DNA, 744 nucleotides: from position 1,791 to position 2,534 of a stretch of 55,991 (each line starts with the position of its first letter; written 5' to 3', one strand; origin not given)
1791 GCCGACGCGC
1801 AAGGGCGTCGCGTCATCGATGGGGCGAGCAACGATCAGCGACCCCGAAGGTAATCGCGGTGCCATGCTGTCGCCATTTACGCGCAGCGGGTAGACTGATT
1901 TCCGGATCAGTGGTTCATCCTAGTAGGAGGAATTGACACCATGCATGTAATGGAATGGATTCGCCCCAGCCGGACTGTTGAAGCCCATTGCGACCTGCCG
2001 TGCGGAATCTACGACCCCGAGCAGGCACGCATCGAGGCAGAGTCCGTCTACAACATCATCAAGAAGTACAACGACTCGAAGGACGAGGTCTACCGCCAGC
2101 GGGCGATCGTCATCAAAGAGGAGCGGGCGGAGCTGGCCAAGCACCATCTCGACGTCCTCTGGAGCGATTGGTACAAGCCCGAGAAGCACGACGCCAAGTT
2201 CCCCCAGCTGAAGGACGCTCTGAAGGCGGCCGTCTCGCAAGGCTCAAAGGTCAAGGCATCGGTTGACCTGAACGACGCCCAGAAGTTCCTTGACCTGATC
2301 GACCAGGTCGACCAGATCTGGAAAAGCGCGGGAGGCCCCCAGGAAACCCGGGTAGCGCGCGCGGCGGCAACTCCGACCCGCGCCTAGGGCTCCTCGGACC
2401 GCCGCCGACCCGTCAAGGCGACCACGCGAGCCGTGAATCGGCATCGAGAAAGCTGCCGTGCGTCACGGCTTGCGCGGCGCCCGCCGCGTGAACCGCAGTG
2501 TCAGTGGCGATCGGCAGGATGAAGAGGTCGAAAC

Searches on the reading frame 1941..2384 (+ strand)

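Call 72: search_protein_families(library=pfam, proteins=[window:1941-2384:+], max_evalue=0.001)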
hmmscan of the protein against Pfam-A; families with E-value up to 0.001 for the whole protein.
window:1941-2384:+ (148 aa): 1 family
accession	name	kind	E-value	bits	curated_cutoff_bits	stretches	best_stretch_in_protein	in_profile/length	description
PF09055.16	Sod_Ni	-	3.5e-32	112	25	1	12-128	2-124/127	Nickel-containing superoxide dismutase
